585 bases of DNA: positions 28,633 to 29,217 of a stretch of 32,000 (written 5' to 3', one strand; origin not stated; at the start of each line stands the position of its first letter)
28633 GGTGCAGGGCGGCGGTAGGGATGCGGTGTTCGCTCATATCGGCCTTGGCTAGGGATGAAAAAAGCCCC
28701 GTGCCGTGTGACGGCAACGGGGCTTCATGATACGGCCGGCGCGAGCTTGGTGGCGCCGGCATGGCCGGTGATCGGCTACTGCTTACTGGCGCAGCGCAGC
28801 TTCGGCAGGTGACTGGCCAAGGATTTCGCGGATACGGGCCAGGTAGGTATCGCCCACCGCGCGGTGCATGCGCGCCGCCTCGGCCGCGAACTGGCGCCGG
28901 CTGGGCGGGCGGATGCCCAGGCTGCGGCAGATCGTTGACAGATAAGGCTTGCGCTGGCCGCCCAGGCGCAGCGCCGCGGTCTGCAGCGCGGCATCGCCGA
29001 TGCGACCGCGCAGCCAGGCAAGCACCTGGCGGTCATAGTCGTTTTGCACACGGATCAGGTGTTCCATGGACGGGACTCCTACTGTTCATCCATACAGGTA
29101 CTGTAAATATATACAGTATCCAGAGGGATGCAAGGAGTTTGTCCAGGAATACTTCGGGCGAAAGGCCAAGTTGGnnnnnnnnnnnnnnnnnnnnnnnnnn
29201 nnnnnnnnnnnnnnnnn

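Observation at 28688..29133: Two tandem perfect LexA boxes guarding an uncharacterised 94-aa gene: candidate new SOS-regulon member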

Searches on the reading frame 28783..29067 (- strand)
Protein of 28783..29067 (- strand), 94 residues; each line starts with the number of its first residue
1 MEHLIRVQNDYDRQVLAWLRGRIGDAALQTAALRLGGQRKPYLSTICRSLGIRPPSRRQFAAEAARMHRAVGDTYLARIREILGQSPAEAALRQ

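Call 3: search_protein_families(library=pfam, proteins=[window:28783-29067:-], max_evalue=1)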
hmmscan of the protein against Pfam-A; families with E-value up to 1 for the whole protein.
window:28783-29067:- (94 aa): 0 families

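Call 4: search_protein_families(library=ncbifam, proteins=[window:28783-29067:-], max_evalue=1)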
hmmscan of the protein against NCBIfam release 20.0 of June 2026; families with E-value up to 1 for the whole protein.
window:28783-29067:- (94 aa): 0 families

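Call 6: find_homologous_proteins(query=window:28783-29067:-)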
Query window:28783-29067:- (94 aa): 69 proteins with E <= 0.001 among 106 candidates.
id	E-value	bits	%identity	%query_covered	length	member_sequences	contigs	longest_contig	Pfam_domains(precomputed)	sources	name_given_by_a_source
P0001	5.0e-53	194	98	100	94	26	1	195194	PF25860.1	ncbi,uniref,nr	ncbi:hypothetical protein C265_03853 [Cupriavidus sp. GA3-3]|uniref:hypothetical protein n=1 Tax=Cup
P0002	1.1e-50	187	97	97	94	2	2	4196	PF25860.1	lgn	-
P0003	6.8e-49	181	91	100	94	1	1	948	PF25860.1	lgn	-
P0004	2.9e-46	173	89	97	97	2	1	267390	PF25860.1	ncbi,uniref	ncbi:hypothetical protein [Cupriavidus oxalaticus]|uniref:hypothetical protein n=1 Tax=Cupriavidus o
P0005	2.1e-45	170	86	100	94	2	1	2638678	PF25860.1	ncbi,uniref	ncbi:hypothetical protein [Cupriavidus sp. H39]|uniref:hypothetical protein n=1 Tax=Cupriavidus sp. 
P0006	7.9e-45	168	88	100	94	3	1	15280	PF25860.1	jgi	jgi:hypothetical protein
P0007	7.9e-45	168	87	97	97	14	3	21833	PF25860.1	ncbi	ncbi:hypothetical protein D3C81_1373760 [compost metagenome]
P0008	1.2e-44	168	85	100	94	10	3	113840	PF25860.1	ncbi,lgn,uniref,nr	ncbi:hypothetical protein QO239_11680 [Cupriavidus taiwanensis]|uniref:hypothetical protein n=1 Tax=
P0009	4.1e-44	166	84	100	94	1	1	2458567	PF25860.1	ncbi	ncbi:hypothetical protein [Cupriavidus nantongensis]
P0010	1.3e-43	164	85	99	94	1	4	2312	PF25860.1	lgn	-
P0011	2.3e-43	164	83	100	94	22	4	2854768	PF25860.1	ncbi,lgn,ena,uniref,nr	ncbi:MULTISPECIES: hypothetical protein [Cupriavidus]|uniref:hypothetical protein n=1 Tax=Cupriavidu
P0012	9.6e-43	162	84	99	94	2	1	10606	PF25860.1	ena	-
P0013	3.4e-42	160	81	100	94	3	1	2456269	PF25860.1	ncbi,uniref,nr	ncbi:hypothetical protein [Cupriavidus nantongensis]|uniref:Uncharacterized protein n=1 Tax=Cupriavi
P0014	2.7e-41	157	84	97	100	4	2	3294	PF25860.1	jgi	jgi:hypothetical protein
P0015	6.7e-41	156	83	95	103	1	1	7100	PF25860.1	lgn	-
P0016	1.0e-39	152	79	100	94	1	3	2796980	PF25860.1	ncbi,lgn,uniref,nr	ncbi:hypothetical protein [Cupriavidus neocaledonicus]|uniref:Uncharacterized protein n=1 Tax=Cupria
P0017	1.2e-39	152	89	85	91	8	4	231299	PF25860.1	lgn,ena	-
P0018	1.5e-39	151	84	96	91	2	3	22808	PF25860.1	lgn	-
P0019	2.2e-39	151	89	85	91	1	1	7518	PF25860.1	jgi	jgi:hypothetical protein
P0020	6.9e-39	149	82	96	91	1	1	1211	PF25860.1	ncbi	-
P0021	1.9e-38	148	81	96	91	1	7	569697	PF25860.1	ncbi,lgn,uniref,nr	ncbi:hypothetical protein LMG23992_01657 [Cupriavidus laharis]|uniref:Uncharacterized protein n=1 Ta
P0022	2.6e-38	147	79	90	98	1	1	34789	PF25860.1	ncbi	-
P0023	3.7e-37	144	80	97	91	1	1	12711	PF25860.1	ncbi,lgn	-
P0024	1.1e-35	139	79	96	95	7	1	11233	PF25860.1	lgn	-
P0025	6.8e-34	133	73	95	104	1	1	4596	PF25860.1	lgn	-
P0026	3.3e-33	131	70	98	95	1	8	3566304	PF25860.1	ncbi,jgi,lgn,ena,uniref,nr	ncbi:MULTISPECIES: hypothetical protein [unclassified Cupriavidus]|uniref:hypothetical protein n=1 T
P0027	8.0e-33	130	72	94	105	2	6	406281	PF25860.1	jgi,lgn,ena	-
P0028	1.3e-32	129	74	91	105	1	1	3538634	PF25860.1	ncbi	ncbi:hypothetical protein [Cupriavidus campinensis]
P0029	1.5e-32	129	75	88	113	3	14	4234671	PF25860.1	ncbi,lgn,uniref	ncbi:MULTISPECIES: hypothetical protein [unclassified Cupriavidus]|uniref:hypothetical protein n=1 T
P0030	1.7e-32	129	71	97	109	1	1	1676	PF25860.1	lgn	-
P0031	2.0e-32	129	74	90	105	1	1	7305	PF25860.1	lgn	-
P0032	2.8e-32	128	71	98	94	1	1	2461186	PF25860.1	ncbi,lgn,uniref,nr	ncbi:hypothetical protein [Cupriavidus agavae]|uniref:Uncharacterized protein n=1 Tax=Cupriavidus ag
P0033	7.6e-32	127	69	99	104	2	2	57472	PF25860.1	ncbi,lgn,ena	-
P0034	9.7e-32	126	70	95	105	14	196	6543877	PF25860.1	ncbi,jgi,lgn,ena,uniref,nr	ncbi:hypothetical protein ACUXAV_005203 [Cupriavidus metallidurans]|jgi:hypothetical protein|uniref:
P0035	9.9e-32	126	67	100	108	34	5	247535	PF25860.1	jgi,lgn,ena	-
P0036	1.2e-31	126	71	94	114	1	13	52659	PF25860.1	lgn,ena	-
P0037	1.2e-31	126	72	90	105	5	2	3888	PF25860.1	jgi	jgi:hypothetical protein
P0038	1.4e-31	126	71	90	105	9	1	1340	PF25860.1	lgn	-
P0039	1.6e-31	126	71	94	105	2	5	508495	PF25860.1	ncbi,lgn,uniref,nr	ncbi:hypothetical protein SAMN05216345_10564 [Cupriavidus sp. YR651]|uniref:hypothetical protein n=1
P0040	1.7e-31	126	68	96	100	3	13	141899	PF25860.1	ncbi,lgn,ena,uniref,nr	ncbi:hypothetical protein AB4156_25195 [Cupriavidus sp. 2MCAB6]|uniref:hypothetical protein n=1 Tax=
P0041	2.0e-31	125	68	94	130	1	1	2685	PF25860.1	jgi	jgi:hypothetical protein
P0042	2.5e-31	125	68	94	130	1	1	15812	PF25860.1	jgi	jgi:hypothetical protein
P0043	5.1e-31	124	72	91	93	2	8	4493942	PF25860.1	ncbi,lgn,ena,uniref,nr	ncbi:hypothetical protein BKK79_01750 [Cupriavidus sp. USMAA2-4]|uniref:Uncharacterized protein n=1 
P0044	5.8e-31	124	67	91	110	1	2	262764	PF25860.1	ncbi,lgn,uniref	ncbi:hypothetical protein [Cupriavidus sp. CuC1]|uniref:hypothetical protein n=1 Tax=Cupriavidus sp.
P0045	6.8e-31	124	71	89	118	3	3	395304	PF25860.1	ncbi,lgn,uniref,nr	ncbi:hypothetical protein [Cupriavidus pampae]|uniref:Uncharacterized protein n=1 Tax=Cupriavidus pa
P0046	8.3e-31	123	72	89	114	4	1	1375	PF25860.1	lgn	-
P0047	1.1e-30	123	69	96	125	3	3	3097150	PF25860.1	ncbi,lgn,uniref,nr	ncbi:hypothetical protein [Cupriavidus plantarum]|uniref:hypothetical protein n=1 Tax=Cupriavidus pl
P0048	1.1e-30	123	70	96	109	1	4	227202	PF25860.1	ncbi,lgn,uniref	ncbi:hypothetical protein AB4Z48_14140 [Cupriavidus sp. 2TAF22]|uniref:hypothetical protein n=1 Tax=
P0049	1.9e-30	122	67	99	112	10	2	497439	PF25860.1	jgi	jgi:hypothetical protein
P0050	2.0e-30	122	68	89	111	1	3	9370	PF25860.1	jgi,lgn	jgi:hypothetical protein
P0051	3.3e-30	122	70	88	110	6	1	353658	PF25860.1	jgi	-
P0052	3.5e-30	121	69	90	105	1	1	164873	PF25860.1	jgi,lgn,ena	-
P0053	3.6e-30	121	68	96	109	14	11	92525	PF25860.1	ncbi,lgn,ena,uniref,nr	ncbi:hypothetical protein [Cupriavidus basilensis]|uniref:hypothetical protein n=1 Tax=Cupriavidus b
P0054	2.4e-29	119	74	88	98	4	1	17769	PF25860.1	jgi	-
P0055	2.9e-28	115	64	91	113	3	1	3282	PF25860.1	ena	-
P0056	7.7e-28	114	69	88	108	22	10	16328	PF25860.1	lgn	-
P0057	4.0e-23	99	71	72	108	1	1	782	PF06676.17,PF25860.1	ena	-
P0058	2.9e-22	96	77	61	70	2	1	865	PF25860.1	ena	-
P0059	3.7e-22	96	66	80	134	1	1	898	PF25860.1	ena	-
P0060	8.9e-21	91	52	90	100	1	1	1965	PF25860.1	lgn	-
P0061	3.4e-16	77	52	90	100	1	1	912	PF25860.1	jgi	jgi:hypothetical protein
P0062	3.1e-15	74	49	96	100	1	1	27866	PF25860.1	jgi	jgi:hypothetical protein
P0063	5.7e-15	73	54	88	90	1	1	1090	PF25860.1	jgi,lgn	jgi:hypothetical protein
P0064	8.8e-15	72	50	96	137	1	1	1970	PF25860.1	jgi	jgi:hypothetical protein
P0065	1.8e-14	71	49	100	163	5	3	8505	PF25860.1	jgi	jgi:hypothetical protein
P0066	4.7e-14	70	49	90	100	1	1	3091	PF25860.1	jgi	jgi:hypothetical protein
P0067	6.5e-14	69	47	90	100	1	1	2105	PF25860.1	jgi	jgi:hypothetical protein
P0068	1.5e-13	68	49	94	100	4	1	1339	PF25860.1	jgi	jgi:hypothetical protein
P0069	4.3e-13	67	47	88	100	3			PF25860.1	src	-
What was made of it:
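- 28783..29067 (-): Coding sequence of a 94-aa basic protein (H16_B0943, CAJ95734.1, Q0K2P0). It was called "hypA" in 2012 and belongs to Pfam PF25860 (CPPA). 69 homologues all carry PF25860 (call 6).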

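Call 9: search_protein_families(library=pfam, proteins=[P0034, P0057, P0062, P0065], max_evalue=10)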
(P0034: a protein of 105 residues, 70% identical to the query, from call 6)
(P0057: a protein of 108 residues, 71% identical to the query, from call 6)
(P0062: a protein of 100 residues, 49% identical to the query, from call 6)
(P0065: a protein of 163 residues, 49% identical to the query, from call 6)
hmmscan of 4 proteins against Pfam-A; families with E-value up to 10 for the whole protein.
P0034 (105 aa): 1 family
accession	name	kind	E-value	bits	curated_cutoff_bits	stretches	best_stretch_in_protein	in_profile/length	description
PF01730.21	UreF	-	0.034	14.9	23.3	1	25-90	23-83/151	UreF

P0057 (108 aa): 1 family
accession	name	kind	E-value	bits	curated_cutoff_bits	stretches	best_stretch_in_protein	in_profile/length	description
PF06676.16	DUF1178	-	3.6e-15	57.1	31.6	1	60-103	102-145/147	Protein of unknown function (DUF1178)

P0062 (100 aa): 1 family
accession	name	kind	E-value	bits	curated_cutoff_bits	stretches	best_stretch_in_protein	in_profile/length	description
PF04612.17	T2SSM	-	0.021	15.5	27.8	1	51-96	26-71/160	Type II secretion system (T2SS), protein M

P0065 (163 aa): 1 family
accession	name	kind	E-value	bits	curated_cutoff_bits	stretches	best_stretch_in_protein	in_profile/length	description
PF04612.17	T2SSM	-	0.0037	17.9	27.8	1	100-159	12-71/160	Type II secretion system (T2SS), protein M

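Call 10: find_related_loci(query=A1, collection=genome_contigs, flank=3000)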
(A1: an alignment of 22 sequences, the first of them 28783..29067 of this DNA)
Query A1 (94 aa) in genome_contigs; peptide patterns used: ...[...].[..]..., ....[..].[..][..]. (x = any residue, [..] = any of these).
199 stretches matched a pattern; 139 encode a relative of the query (tblastn E <= 1e-3); the best 80 are kept; 80 distinct loci.
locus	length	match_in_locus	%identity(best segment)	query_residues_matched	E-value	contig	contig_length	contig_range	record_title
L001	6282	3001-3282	99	1-94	3e-58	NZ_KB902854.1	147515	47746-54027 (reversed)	Cupriavidus sp. UYPR2.512 A3A5DRAFT_scaffold_10.11, whole genome shotgun sequence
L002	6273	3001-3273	97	1-91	2e-55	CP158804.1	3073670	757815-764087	Ralstonia pickettii strain RAL3 chromosome 2, complete sequence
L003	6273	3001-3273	93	1-91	4e-54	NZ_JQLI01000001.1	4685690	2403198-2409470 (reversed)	Cupriavidus necator A5-1 K307DRAFT_scf7180000000052_quiver.1_C, whole genome shotgun sequence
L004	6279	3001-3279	95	1-93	3e-54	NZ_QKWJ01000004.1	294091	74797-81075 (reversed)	Cupriavidus lacunae strain S23 Cupriavidus_S23_4, whole genome shotgun sequence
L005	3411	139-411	92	1-91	7e-53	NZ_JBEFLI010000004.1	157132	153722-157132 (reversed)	Cupriavidus necator strain EM36 NODE_4_length_157132_cov_17.8239, whole genome shotgun sequence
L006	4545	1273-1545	89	1-91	1e-51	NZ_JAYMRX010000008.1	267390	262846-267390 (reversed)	Cupriavidus oxalaticus strain JPY540 NODE_8_length_267390_cov_68.167943, whole genome shotgun sequence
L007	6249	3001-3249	99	1-83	7e-51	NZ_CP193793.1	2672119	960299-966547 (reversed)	Cupriavidus sp. TMH.W2 chromosome 2, complete sequence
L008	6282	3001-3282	85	1-94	2e-50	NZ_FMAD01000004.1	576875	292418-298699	Cupriavidus alkaliphilus strain ASC-732, whole genome shotgun sequence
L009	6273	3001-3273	88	1-91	2e-50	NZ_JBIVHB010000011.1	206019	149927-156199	Cupriavidus sp. NPDC089707 NPDC089707_195_G9.ctg-0011, whole genome shotgun sequence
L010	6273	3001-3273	88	1-91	1e-50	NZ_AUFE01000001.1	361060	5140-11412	Cupriavidus sp. amp6 K309DRAFT_scaffold00001.1_C, whole genome shotgun sequence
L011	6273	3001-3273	86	1-91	5e-50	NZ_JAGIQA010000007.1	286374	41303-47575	Cupriavidus consociatus strain LEh25 NODE_7_length_286374_cov_76.208532, whole genome shotgun sequence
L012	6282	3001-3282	88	1-93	4e-50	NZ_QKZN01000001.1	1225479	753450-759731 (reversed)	Cupriavidus phytorum strain MLR2-44 Ga0215867_101, whole genome shotgun sequence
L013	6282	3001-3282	85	1-94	1e-49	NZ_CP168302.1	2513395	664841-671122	Cupriavidus nantongensis strain HB4B5 chromosome 1, complete sequence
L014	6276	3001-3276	85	1-91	1e-46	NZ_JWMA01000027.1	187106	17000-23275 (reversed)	Cupriavidus sp. IDO NODE_32, whole genome shotgun sequence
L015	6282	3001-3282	86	1-94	1e-44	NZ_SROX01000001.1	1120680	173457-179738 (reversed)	Cupriavidus necator strain SHC 2-3 NODE_1_length_1120680_cov_82.090145, whole genome shotgun sequence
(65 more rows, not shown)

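Call 24: predict_structure(alignment_id=A2)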
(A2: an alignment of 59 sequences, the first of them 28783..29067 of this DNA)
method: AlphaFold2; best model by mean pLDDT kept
length: 94 residues; sequences in the alignment: 59
mean_pLDDT: 90.3   pTM: 0.69
mean pLDDT of the five models: 90.3, 90.1, 89.4, 89.0, 88.5
residues with pLDDT >= 90: 71; 70-90: 13; 50-70: 10; < 50: 0
segments of 3 or more residues with pLDDT < 50: none
pLDDT, mean of each block of 10 residues (from residue 1): 93 96 96 92 96 95 89 92 74 59
secondary structure, 60 per line:
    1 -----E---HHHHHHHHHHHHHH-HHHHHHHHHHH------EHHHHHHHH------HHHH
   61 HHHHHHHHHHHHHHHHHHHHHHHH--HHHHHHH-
elements in order: H10-23 H25-35 H43-50 H57-84 H87-93
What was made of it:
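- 28783..29067 (-): The AlphaFold2 model has pLDDT 90.3 (call 24).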

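Call 28: fold_search(model_id=the predicted structure, library=pdb)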
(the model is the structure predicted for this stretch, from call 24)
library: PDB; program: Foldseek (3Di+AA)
matches with E <= 10: 6; with E <= 0.001: 0
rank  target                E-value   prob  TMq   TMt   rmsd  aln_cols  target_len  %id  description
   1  2uv8_A                7.6e+00  0.03  0.28  0.04   9.9       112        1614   12  Crystal structure of yeast fatty acid synthase with stalled acyl carrier protein at 3.1 angstrom resolution (released 2007-04-17)
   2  8p28_B                8.7e+00  0.02  0.25  0.06  11.6       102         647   11  Cryo-EM structure of the anaerobic ribonucleotide reductase from Prevotella copri in its tetrameric, dATP-bound state (released 2023-08-30)
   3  8ftd_L                8.7e+00  0.02  0.21  0.06  12.2        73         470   18  Structure of Escherichia coli CedA in complex with transcription initiation complex (released 2024-01-10)
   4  7ojj                  9.3e+00  0.03  0.29  0.02   6.8        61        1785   26  Lassa virus L protein with endonuclease and C-terminal domains in close proximity [MID-LINK] (released 2021-12-01)
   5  2vkz_A                9.3e+00  0.03  0.25  0.03   9.6        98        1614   12  Structure of the cerulenin-inhibited fungal fatty acid synthase type I multienzyme complex (released 2008-08-12)
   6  3hmj_A                9.3e+00  0.03  0.25  0.03   9.6        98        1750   12  Saccharomyces cerevisiae FAS type I (released 2009-09-01)

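Call 29: search_protein_representatives(alignment_id=A2)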
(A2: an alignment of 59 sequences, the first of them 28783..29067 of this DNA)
Query: 59 sequences, 95 profile positions. Proteins with E-value up to 0.001 (for the whole library): 171; up to 1e-10: 68; up to 1e-30: 3. The best 150 are listed.
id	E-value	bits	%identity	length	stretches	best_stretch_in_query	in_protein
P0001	4.0e-42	158.6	-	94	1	1-92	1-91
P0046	3.1e-41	155.7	-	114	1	1-92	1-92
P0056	4.9e-39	148.7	-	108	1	2-93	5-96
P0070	1.6e-29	118.2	-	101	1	1-94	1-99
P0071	6.9e-29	116.1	-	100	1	1-92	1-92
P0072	1.2e-28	115.4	-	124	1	2-86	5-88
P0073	7.4e-26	106.4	-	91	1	1-91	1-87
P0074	7.7e-26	106.4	-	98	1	1-93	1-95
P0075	8.8e-26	106.2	-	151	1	2-90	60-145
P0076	3.6e-25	104.2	-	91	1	1-89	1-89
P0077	6.7e-24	100.2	-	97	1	1-91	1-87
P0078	7.5e-24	100.0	-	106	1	1-89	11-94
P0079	8.9e-24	99.8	-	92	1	1-91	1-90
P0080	2.2e-23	98.5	-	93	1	1-88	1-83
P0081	2.6e-23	98.3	-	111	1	1-79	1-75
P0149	5.2e-09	52.4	-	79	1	7-86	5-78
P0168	7.7e-08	48.7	-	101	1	6-89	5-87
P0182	4.2e-07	46.3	-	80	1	7-86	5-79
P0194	1.8e-06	44.3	-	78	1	5-85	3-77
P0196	2.4e-06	43.9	-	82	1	7-88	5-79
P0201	4.0e-06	43.2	-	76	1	7-84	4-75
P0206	8.7e-06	42.1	-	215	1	7-70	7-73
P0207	9.2e-06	42.0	-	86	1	5-84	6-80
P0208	1.9e-05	41.0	-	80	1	8-88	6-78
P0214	2.4e-05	40.7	-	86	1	5-82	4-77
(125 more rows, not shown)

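Call 32: search_protein_families(library=phrogs, proteins=[window:28783-29067:-, P0149, P0168, P0182, P0194, P0196, P0201, P0207, P0208, P0214], max_evalue=0.1)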
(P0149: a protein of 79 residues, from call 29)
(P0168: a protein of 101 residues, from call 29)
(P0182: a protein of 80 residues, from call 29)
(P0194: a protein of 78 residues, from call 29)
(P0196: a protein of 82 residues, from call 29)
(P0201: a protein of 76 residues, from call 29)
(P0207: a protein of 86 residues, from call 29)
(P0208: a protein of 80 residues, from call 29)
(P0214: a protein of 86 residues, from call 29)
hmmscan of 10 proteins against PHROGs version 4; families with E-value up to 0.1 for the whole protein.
window:28783-29067:- (94 aa): 0 families

P0149 (79 aa): 0 families

P0168 (101 aa): 1 family
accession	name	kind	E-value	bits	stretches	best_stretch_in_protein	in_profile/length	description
phrog_5823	-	transcription regulation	0.0076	16.4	1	40-89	50-98/404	transcriptional regulator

P0182 (80 aa): 0 families

P0194 (78 aa): 0 families

P0196 (82 aa): 0 families

P0201 (76 aa): 1 family
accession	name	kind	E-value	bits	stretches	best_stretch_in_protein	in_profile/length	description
phrog_4094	-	unknown function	0.031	14.8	1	14-63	96-143/281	-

P0207 (86 aa): 0 families

P0208 (80 aa): 0 families

P0214 (86 aa): 1 family
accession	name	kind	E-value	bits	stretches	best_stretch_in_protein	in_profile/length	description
phrog_34831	-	unknown function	0.063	14.1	1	23-78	23-77/217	-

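Call 33: search_protein_families(library=pfam, proteins=[P0149, P0168, P0182, P0194, P0196, P0201, P0207, P0208, P0214, P0206], max_evalue=1)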
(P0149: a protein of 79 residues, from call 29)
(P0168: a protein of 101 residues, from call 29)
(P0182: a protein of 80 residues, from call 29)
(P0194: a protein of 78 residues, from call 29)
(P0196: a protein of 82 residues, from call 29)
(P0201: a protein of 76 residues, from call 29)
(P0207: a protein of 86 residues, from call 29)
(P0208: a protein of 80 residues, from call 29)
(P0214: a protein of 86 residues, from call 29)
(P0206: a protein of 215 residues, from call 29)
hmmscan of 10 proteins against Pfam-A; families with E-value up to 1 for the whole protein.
P0149 (79 aa): 0 families

P0168 (101 aa): 0 families

P0182 (80 aa): 0 families

P0194 (78 aa): 1 family
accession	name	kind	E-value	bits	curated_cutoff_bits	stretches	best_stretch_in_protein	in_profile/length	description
PF18268.6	Hit1_C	-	0.033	14.8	26.1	1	5-31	45-72/82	Hit1 C-terminal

P0196 (82 aa): 2 families
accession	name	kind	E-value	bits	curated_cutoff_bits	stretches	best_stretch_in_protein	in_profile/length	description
PF21476.4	PF0610-like_N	-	0.057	14.1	33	1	41-78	17-45/50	PF0610-like, N-terminal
PF24980.1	LSU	-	0.058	13.8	30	1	5-33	17-45/53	Response to Low Sulfur (LSU) family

P0201 (76 aa): 1 family
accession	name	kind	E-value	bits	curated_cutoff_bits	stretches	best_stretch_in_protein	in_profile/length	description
PF19603.4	DUF6108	-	0.2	12.1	23.9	1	17-74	20-77/138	Family of unknown function (DUF6108)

P0207 (86 aa): 1 family
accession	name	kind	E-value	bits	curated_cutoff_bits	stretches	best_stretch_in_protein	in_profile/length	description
PF17762.8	HTH_ParB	-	0.11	13.1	22.6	1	31-56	24-49/102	ParB HTH domain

P0208 (80 aa): 0 families

P0214 (86 aa): 0 families

P0206 (215 aa): 2 families
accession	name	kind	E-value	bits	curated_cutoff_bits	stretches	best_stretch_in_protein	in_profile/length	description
PF08614.16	ATG16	-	0.037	14.7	33.7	1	66-191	30-163/200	Autophagy protein 16 (ATG16)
PF16827.10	zf-HC3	-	0.19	12.4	25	1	70-96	2-27/67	zinc-finger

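Call 35: fold_search(model_id=the predicted structure, library=viral)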
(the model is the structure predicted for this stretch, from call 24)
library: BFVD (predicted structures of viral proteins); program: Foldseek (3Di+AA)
matches with E <= 10: 8; with E <= 0.001: 0
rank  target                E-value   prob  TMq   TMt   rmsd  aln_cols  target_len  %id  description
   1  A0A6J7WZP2            3.6e+00  0.06  0.23  0.27   7.4        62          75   13  Uncharacterized protein [uncultured Caudovirales phage]
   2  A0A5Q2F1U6            4.5e+00  0.04  0.27  0.27  12.3        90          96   16  Uncharacterized protein [Gordonia phage Sixama]
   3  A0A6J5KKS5            4.5e+00  0.03  0.22  0.14   6.8        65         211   25  Uncharacterized protein [uncultured Caudovirales phage]
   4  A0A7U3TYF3            6.3e+00  0.02  0.24  0.18  16.8       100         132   15  (no name in the UniProt tables at hand)
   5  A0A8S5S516            7.7e+00  0.04  0.29  0.09  11.8        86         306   20  DUF6291 domain-containing protein [Siphoviridae sp. ctmP938]
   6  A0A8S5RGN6            8.2e+00  0.06  0.28  0.32   8.9        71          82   14  Uncharacterized protein [virus sp. ctQmo6]
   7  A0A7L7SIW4            8.2e+00  0.03  0.20  0.25   9.1        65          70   17  Helix-turn-helix DNA binding domain protein [Gordonia phage Clown]
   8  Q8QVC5                9.4e+00  0.01  0.19  0.07  13.2        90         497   20  VP7 (Fragment) [Eyach virus]
